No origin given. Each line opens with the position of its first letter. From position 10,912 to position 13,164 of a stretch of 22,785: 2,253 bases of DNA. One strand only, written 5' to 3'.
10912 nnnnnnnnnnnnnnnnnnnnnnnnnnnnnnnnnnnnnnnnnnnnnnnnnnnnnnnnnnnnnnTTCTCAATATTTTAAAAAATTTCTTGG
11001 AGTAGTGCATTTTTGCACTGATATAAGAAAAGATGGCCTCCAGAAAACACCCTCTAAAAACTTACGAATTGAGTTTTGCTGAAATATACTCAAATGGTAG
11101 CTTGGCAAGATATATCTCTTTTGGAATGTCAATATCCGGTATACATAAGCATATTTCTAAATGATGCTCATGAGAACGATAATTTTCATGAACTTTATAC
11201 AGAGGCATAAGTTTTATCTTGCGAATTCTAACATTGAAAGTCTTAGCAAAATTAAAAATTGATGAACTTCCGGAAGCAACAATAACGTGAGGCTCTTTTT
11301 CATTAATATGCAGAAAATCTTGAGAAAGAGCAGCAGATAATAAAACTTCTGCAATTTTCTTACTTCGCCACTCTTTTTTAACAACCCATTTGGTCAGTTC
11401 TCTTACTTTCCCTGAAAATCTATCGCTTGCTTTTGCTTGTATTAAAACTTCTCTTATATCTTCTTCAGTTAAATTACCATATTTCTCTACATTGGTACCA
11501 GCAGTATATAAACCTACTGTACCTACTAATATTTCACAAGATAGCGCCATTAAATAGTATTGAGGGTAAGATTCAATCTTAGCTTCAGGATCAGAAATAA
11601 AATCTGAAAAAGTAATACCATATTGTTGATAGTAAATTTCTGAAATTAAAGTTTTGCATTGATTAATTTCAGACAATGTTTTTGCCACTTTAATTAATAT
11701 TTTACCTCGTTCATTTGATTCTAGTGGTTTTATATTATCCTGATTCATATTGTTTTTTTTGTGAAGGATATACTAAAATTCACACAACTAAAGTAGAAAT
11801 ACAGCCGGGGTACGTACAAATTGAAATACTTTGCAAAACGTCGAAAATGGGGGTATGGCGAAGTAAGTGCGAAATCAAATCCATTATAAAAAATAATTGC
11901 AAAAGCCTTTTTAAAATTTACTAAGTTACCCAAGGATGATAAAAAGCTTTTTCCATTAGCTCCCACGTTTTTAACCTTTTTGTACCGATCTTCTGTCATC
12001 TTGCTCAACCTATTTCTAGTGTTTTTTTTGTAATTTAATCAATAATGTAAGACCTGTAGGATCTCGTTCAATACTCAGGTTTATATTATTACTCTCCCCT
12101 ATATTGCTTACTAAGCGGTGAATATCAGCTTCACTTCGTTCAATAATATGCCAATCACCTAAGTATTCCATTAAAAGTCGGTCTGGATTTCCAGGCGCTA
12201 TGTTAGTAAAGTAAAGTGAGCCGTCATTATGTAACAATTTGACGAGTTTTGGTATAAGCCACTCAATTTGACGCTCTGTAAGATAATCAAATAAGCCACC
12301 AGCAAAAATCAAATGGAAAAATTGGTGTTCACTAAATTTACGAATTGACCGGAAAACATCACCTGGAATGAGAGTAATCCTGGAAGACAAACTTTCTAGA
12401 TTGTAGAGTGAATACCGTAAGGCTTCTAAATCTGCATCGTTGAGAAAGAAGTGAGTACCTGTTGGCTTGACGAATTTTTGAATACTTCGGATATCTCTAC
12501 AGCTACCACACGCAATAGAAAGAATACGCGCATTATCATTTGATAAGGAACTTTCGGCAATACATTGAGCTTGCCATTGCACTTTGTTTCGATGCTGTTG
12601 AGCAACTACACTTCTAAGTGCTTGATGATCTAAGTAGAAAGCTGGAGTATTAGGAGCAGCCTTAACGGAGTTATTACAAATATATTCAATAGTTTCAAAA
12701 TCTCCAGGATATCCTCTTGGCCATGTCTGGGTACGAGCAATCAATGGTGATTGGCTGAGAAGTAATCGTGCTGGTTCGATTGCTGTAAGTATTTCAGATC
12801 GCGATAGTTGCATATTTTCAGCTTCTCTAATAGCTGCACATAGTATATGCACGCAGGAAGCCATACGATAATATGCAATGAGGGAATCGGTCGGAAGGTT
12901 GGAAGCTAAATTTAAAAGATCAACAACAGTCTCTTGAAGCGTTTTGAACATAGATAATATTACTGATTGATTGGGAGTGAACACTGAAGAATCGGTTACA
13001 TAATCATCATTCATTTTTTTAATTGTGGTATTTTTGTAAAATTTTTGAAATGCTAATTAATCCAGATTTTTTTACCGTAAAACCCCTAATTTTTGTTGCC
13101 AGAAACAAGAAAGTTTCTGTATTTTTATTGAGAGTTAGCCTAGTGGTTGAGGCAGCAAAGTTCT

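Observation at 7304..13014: FAAL / carrier protein / delta-9 desaturase / N-acyltransferase-like / methyltransferase operon without any PKS or NRPS module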

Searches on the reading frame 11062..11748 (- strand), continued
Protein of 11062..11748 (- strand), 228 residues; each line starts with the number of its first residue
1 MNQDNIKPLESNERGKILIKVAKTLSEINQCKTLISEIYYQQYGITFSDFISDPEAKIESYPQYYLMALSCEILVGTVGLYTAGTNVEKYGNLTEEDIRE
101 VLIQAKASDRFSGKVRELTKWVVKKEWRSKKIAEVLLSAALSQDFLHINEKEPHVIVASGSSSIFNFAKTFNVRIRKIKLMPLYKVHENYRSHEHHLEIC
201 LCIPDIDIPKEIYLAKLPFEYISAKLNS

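Call 90: search_protein_families(library=ncbifam, proteins=[L008:3914-4498:+, L011:3065-3622:+, L106:4539-5114:+, L106:5111-5458:+, L008:974-3250:+, L105:526-1644:+], max_evalue=0.001)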
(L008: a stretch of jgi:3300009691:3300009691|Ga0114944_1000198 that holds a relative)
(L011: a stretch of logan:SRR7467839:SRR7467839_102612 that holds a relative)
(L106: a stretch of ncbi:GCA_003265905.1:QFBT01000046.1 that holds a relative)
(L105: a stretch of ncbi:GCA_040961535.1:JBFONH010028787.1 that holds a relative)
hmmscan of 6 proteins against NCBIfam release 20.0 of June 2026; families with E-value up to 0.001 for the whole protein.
L008:3914-4498:+ (194 aa): 3 families
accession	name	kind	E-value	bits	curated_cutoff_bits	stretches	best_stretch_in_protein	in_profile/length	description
NF047703.1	slr1658_superfam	superfamily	3.2e-31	108.2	100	1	19-162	15-168/185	slr1658 superfamily regulator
NF052618.1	slr1658_cyano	equivalog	1.3e-20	73.8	200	1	55-157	64-167/191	slr1658 family protein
NF038262.1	SiaB_fam_kinase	subfamily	0.00071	19.2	85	0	63-163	52-163/177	SiaB family protein kinase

L011:3065-3622:+ (185 aa): 2 families
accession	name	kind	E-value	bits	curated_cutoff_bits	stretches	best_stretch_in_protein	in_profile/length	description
NF047703.1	slr1658_superfam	superfamily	2.4e-24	85.8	100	1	13-174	7-180/185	slr1658 superfamily regulator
NF052618.1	slr1658_cyano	equivalog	2.8e-13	49.9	200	1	57-180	64-190/191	slr1658 family protein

L106:4539-5114:+ (191 aa): 4 families
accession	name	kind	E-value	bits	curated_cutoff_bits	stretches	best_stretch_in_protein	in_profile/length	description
NF047703.1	slr1658_superfam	superfamily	1.8e-41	141.6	100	1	11-180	1-182/185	slr1658 superfamily regulator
NF052618.1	slr1658_cyano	equivalog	1.1e-26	93.6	200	1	9-182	1-188/191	slr1658 family protein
NF033091.0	HK_VanS_ACDEFG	equivalog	1.8e-06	27.3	400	1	51-128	173-249/293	vancomycin resistance histidine kinase VanS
NF038262.1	SiaB_fam_kinase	subfamily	0.00051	19.6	85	1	66-174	48-169/177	SiaB family protein kinase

L106:5111-5458:+ (115 aa): 1 family
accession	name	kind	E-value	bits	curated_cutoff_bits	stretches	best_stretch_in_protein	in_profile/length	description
NF047705.1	slr1659_superfam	superfamily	3e-24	85.5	100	1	4-108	4-110/111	slr1659 superfamily regulator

L008:974-3250:+ (758 aa): 18 families
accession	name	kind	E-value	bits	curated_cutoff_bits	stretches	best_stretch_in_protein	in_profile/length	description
NF005901.0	PRK07877.1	equivalog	4e-166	554.3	476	1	4-752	7-716/722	Rv1355c family protein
NF011424.0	PRK14851.1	subfamily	2.8e-44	151.2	1170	2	384-751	305-673/679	hypothetical protein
NF047509.1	Rv3131_FMN_oxido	subfamily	1.8e-28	100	199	1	413-684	5-270/319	Acg family FMN-binding oxidoreductase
NF006395.0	PRK08644.1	equivalog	7.8e-18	64.9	159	1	109-237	18-143/215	sulfur carrier protein ThiS adenylyltransferase ThiF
TIGR02354.1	thiF_fam2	equivalog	4.7e-17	62.5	152.2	1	113-228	13-125/200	thiamine biosynthesis protein ThiF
NF011425.0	PRK14852.1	equivalog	1.2e-14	53.2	1337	2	100-243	311-454/989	hypothetical protein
NF004281.0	PRK05690.1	subfamily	2.1e-13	50.1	266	1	114-277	25-186/250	molybdopterin-synthase adenylyltransferase MoeB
NF006077.0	PRK08223.1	equivalog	6.9e-12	44.9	266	1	105-229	12-134/296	hypothetical protein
TIGR02356.1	adenyl_thiF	equivalog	1.5e-10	40.8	275.25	1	114-244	14-142/203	thiazole biosynthesis adenylyltransferase ThiF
TIGR02355.1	moeB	equivalog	4e-10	39.5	376.55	1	116-272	19-176/240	molybdopterin-synthase adenylyltransferase MoeB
NF006444.0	PRK08762.1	equivalog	8.9e-09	34.4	449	1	123-242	152-266/387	molybdopterin-synthase adenylyltransferase MoeB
NF011696.0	PRK15116.1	equivalog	1.1e-08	35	304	1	124-254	33-162/268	tRNA cyclic N6-threonylcarbamoyladenosine(37) synthase TcdA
NF005902.0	PRK07878.1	equivalog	8.5e-07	28.2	647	1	118-224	42-143/392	adenylyltransferase/sulfurtransferase MoeZ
NF047750.1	SAMPActivE1UbaA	equivalog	3.9e-06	26.4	450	1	111-241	22-150/270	SAMP-activating enzyme E1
NF005646.0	PRK07411.1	equivalog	7.7e-06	25.3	633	1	117-224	34-139/390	molybdopterin-synthase adenylyltransferase MoeB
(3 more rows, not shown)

L105:526-1644:+ (372 aa): 4 families
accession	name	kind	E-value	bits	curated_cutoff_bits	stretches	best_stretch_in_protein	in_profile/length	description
NF005901.0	PRK07877.1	equivalog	2.6e-64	217.7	476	1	5-368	369-718/722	Rv1355c family protein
NF047509.1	Rv3131_FMN_oxido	subfamily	1.4e-37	129.9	199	1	16-299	2-270/319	Acg family FMN-binding oxidoreductase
NF011424.0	PRK14851.1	subfamily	7e-35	120.2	1170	1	8-361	323-669/679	hypothetical protein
NF011425.0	PRK14852.1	equivalog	7.6e-13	47.2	1337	1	16-206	619-798/989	hypothetical protein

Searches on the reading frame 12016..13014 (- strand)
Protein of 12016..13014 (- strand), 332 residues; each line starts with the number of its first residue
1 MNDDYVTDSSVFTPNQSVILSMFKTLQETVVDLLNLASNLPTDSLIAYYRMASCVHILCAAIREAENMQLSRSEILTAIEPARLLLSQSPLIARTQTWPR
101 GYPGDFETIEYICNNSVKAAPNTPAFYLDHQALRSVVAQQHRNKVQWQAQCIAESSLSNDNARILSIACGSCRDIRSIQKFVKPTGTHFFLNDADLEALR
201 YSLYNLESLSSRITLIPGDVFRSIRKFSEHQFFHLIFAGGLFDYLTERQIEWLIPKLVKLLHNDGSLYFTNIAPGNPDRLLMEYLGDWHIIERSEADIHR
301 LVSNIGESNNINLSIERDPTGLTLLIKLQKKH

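Call 4: search_protein_families(library=pfam, proteins=[window:12016-13014:-], max_evalue=0.1)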
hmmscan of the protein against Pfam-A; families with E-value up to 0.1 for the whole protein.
window:12016-13014:- (332 aa): 1 family
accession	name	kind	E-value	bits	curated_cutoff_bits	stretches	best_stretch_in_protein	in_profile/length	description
PF13649.12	Methyltransf_25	-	0.0008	20.5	27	1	164-265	1-97/97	Methyltransferase domain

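Call 5: search_protein_families(library=ncbifam, proteins=[window:12016-13014:-], max_evalue=0.1)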
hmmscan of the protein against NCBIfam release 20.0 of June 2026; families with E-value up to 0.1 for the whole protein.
window:12016-13014:- (332 aa): 1 family
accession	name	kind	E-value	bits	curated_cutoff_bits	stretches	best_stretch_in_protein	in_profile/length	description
NF041650.1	nod_mtase_NodS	equivalog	0.069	12.8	300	0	223-271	92-141/190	nodulation methyltransferase NodS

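Call 20: search_solved_structures(query=window:12016-13014:-, max_evalue=1)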
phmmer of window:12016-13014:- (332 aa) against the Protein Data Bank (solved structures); distinct sequences matched with E-value up to 1: 0.

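Call 39: find_homologous_proteins(query=window:12016-13014:-, max_evalue=0.001)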
Query window:12016-13014:- (332 aa): 1228 proteins with E <= 0.001 among 3874 candidates; the best 120 are listed.
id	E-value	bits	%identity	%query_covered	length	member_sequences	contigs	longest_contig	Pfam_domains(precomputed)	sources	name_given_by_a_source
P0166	5.0e-187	639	90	94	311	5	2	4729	-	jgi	-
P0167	1.5e-137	476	69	93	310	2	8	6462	-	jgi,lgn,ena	-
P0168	1.7e-131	456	67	90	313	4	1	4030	-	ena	-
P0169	4.7e-125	435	64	93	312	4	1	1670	-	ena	-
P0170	2.9e-122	426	62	93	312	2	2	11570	-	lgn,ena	-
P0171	5.0e-122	425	62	93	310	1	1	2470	-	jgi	jgi:extracellular factor (EF) 3-hydroxypalmitic acid methyl ester biosynthesis protein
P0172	1.7e-117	410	60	93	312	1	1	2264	-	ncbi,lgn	ncbi:MAG: hypothetical protein AAFN93_20825 [Bacteroidota bacterium]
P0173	1.1e-105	371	64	78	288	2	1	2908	-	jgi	jgi:hypothetical protein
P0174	4.8e-94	333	50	93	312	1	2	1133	-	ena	-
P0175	4.1e-88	314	46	93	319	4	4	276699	-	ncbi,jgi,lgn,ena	jgi:SAM-dependent methyltransferase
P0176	1.5e-87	312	52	86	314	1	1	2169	PF13847.13,PF13649.13,PF08242.19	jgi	jgi:SAM-dependent methyltransferase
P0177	6.1e-87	310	50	92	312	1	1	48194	-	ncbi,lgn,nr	ncbi:MAG: class I SAM-dependent methyltransferase [Nostoc sp. EkiNYC01]|nr:class I SAM-dependent met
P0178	4.5e-84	300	47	96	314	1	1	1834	PF13847.13,PF13649.13,PF08242.19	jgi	jgi:hypothetical protein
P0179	3.1e-82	294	46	93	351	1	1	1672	PF13649.13,PF08242.19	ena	-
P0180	5.7e-82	293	51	83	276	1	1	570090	-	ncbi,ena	-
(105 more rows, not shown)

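Call 50: find_encoding_contigs(protein=P0166, flank=10000, max_places=6)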
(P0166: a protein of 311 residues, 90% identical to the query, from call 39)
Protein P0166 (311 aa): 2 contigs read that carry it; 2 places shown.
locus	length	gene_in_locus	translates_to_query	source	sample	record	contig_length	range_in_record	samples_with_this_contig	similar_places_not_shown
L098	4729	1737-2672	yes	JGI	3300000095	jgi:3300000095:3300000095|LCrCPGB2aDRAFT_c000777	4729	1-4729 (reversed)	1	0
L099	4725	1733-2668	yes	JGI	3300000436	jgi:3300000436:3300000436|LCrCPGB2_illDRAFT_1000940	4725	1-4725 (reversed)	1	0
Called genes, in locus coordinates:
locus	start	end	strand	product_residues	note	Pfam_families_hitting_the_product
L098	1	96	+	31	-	?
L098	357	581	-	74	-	PF04055:Radical_SAM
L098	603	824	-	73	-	-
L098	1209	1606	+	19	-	-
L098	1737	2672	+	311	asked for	-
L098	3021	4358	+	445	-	PF13546:DDE_5, PF01609:DDE_Tnp_1 (weak)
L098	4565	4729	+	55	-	?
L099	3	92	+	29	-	?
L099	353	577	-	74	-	PF04055:Radical_SAM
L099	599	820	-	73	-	-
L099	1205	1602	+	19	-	-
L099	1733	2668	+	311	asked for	-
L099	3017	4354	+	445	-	PF13546:DDE_5, PF01609:DDE_Tnp_1 (weak)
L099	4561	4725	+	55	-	?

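Call 51: find_encoding_contigs(protein=P0167, flank=10000, max_places=8)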
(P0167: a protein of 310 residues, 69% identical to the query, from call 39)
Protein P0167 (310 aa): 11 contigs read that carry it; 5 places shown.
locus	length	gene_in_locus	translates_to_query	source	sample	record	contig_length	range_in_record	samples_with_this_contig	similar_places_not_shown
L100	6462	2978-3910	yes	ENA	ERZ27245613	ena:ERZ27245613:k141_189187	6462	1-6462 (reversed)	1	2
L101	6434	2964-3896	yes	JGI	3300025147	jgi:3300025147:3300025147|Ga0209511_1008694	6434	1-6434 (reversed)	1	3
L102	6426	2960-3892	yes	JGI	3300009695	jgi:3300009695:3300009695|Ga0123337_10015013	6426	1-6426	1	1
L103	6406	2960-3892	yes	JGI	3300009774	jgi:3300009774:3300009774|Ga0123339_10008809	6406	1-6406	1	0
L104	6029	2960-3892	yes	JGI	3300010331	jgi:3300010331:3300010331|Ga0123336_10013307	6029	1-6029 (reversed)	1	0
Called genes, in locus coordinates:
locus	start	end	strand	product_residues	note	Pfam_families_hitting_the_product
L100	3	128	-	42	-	?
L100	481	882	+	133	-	-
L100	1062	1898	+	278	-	PF01471:PG_binding_1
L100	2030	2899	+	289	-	PF01471:PG_binding_1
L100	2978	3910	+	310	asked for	-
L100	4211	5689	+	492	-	PF13599:Pentapeptide_4 (faint), PF00805:Pentapeptide (weak), PF13576:Pentapeptide_3 (faint), PF00805:Pentapeptide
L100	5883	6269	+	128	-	PF06993:DUF1304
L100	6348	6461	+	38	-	?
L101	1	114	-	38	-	?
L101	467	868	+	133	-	-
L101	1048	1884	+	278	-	PF01471:PG_binding_1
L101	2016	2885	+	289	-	PF01471:PG_binding_1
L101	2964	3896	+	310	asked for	-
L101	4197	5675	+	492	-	PF13599:Pentapeptide_4 (faint), PF00805:Pentapeptide (weak), PF13576:Pentapeptide_3 (faint), PF00805:Pentapeptide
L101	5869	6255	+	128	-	PF06993:DUF1304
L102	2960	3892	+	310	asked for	-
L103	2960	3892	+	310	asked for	-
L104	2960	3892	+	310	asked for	-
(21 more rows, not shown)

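Call 65: search_dna_similar(query=window:12016-13014:-, collection=plasmids, mode=protein, max_evalue=0.00001, max_rows=25)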
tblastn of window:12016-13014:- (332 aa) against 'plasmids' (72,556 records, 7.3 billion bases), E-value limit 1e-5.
Records with a match: 59; places in all: 59; records where one place covers at least 80% of the query: 0.
Best place of each record, by identity: <60% 59.
By first word of the organism name: Rhizobium 43; Sinorhizobium 4; Enterobacter 2; Nitratireductor 2; Paraburkholderia 1; Pseudanabaena 1; Pantoea 1; Roseateles 1; Ensifer 1; Deinococcus 1; and 2 more.
By predicted mobility (MOB-suite, as given by PLSDB): non-mobilizable 42; conjugative 15; mobilizable 2.
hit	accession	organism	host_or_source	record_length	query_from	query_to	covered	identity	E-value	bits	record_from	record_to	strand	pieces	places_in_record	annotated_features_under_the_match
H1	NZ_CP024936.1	Paraburkholderia graminis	soil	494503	60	307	75%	26.8%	3e-18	93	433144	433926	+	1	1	class I SAM-dependent methyltransferase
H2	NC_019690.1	Pseudanabaena sp. PCC 7367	-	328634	89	330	73%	26.1%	2e-13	79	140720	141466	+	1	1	class I SAM-dependent methyltransferase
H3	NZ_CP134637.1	Enterobacter ludwigii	Larus michahellis,bacteria,cloaca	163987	85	301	65%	28.7%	7e-9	65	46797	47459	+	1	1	type I polyketide synthase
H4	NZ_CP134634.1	Enterobacter ludwigii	Larus michahellis,bacteria,cloaca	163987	85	301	65%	28.7%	7e-9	65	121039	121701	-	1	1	type I polyketide synthase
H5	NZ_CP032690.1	Rhizobium sp. CCGE532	Phaseolus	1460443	81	321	73%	25.6%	1e-10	70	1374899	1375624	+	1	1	record has no annotation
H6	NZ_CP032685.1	Rhizobium sp. CCGE531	Phaseolus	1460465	81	321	73%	25.6%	1e-10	70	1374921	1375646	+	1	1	record has no annotation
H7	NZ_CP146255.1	Pantoea dispersa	Nicotiana tabacum L.,Cell ...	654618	81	330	75%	24.6%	2e-11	72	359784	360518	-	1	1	class I SAM-dependent methyltransferase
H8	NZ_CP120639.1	Rhizobium sp. 32-5/1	Vicia cracca,cell cilture,root nodule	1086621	81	315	71%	26.0%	3e-11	72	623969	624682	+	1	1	record has no annotation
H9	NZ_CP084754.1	Roseateles sp. XES5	Xenopus laevis,bacterial culture,swab ...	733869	85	315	70%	25.9%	5e-10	68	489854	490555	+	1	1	class I SAM-dependent methyltransferase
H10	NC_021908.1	Rhizobium etli bv. mimosae str. Mim1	Mimosa affinis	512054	81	310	69%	26.1%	6e-11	71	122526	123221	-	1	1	class I SAM-dependent methyltransferase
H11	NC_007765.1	Rhizobium etli CFN 42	-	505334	81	310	69%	26.1%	6e-11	71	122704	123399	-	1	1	class I SAM-dependent methyltransferase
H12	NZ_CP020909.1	Rhizobium etli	Phaseolus vulgaris,cell culture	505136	81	310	69%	26.1%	6e-11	71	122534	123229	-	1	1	class I SAM-dependent methyltransferase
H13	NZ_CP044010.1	Rhizobium sp. BG6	Prosopis cineraria,pure bacterial ...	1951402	81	315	71%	24.5%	6e-8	62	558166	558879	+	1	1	none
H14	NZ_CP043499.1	Rhizobium grahamii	Prosopis cineraria,pure bacterial ...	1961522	81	315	71%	24.5%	6e-8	62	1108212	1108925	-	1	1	none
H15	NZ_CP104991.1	Rhizobium sp. CC-CFT758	cell culture,agricultural soil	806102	85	315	70%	24.9%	6e-8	62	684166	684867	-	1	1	class I SAM-dependent methyltransferase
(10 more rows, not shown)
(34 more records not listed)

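Call 75: find_related_loci(query=A6, collection=metagenome_contigs, flank=8000)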
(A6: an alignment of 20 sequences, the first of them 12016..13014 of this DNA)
Query A6 (332 aa) in metagenome_contigs; peptide patterns used: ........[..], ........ (x = any residue, [..] = any of these).
559 stretches matched a pattern; 390 encode a relative of the query (tblastn E <= 1e-3); the best 80 are kept; 80 distinct loci.
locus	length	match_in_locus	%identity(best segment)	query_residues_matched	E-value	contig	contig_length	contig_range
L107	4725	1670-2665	89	1-332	0e+0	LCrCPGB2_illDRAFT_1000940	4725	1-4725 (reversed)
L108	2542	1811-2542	93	1-244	7e-166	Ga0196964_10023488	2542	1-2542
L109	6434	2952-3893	68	18-331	5e-147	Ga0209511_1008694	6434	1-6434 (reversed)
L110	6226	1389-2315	50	17-325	2e-93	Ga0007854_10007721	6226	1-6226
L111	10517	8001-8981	46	4-330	4e-91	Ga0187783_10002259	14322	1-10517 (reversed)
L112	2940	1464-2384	48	23-328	1e-91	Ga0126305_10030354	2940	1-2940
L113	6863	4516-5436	48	23-328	6e-88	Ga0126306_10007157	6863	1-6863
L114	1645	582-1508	45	23-330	2e-90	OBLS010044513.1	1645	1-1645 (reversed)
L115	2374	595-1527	44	22-332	2e-87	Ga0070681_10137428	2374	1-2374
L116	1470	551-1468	45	26-330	2e-89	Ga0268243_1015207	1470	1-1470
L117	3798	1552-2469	45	26-330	8e-84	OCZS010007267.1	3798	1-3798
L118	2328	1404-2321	45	26-330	5e-86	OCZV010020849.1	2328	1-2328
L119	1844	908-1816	42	21-326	3e-80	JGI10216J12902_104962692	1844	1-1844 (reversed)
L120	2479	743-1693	43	12-331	8e-78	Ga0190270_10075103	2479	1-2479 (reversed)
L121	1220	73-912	46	48-328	5e-80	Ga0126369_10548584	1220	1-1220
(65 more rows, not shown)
